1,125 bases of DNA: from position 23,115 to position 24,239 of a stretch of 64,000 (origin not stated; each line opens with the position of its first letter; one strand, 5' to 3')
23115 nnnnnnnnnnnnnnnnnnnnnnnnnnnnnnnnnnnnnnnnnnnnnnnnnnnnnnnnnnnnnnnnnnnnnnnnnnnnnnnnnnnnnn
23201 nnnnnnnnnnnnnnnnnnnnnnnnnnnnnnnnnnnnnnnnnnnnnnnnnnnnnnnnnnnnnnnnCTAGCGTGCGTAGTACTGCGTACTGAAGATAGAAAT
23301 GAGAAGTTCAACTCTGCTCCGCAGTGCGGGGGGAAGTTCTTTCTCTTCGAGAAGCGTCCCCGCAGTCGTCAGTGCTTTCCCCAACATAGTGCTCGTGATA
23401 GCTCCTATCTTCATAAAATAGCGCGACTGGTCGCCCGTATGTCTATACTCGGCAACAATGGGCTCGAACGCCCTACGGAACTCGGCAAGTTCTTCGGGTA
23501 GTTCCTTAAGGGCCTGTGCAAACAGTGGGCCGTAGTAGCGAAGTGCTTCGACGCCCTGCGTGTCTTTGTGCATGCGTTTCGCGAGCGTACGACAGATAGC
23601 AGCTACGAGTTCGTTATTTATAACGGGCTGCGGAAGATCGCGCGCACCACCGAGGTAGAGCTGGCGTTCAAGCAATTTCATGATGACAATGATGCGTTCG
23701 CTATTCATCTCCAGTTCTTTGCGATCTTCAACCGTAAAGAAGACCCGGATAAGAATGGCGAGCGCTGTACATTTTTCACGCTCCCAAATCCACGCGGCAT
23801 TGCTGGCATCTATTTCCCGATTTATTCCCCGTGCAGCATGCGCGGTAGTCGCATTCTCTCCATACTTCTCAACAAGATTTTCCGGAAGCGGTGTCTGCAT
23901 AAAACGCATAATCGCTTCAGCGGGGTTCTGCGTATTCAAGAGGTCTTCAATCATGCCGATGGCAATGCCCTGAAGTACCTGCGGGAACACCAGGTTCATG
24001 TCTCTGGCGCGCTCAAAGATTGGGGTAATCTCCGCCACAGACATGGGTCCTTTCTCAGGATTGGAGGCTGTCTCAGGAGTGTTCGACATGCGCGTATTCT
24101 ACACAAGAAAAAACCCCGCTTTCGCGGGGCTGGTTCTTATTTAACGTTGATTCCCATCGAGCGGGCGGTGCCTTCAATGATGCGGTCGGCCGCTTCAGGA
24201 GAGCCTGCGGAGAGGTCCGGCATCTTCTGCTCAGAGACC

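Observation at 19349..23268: Compact thymidylate/folate super-cluster containing an uncharacterised, translationally coupled 241-aa protein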

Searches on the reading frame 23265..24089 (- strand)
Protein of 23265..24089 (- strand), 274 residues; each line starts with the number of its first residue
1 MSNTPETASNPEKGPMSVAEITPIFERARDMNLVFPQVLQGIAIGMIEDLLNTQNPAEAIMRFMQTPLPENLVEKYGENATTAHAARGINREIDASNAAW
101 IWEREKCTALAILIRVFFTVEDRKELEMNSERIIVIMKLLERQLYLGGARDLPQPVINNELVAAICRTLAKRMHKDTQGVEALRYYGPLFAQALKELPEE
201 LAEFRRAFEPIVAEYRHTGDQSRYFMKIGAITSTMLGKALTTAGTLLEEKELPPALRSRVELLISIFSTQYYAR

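Call 3: search_protein_families(library=pfam, proteins=[window:23265-24089:-], max_evalue=0.1)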
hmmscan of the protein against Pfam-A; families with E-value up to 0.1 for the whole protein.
window:23265-24089:- (274 aa): 0 families

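Call 7: search_protein_families(library=ncbifam, proteins=[window:23265-24089:-], max_evalue=1)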
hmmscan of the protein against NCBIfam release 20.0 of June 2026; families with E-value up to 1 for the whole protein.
window:23265-24089:- (274 aa): 0 families

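Call 8: search_protein_families(library=phrogs, proteins=[window:23265-24089:-], max_evalue=1)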
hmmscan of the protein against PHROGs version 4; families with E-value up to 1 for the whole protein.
window:23265-24089:- (274 aa): 0 families
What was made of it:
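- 23265..24089 (-): Y: a second orphan ORF (274 aa from the longest start; 257 aa as called by JGI), convergent with folA. Not part of the pathway. A variable or indel gene. No family (calls 3, 7, 8).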
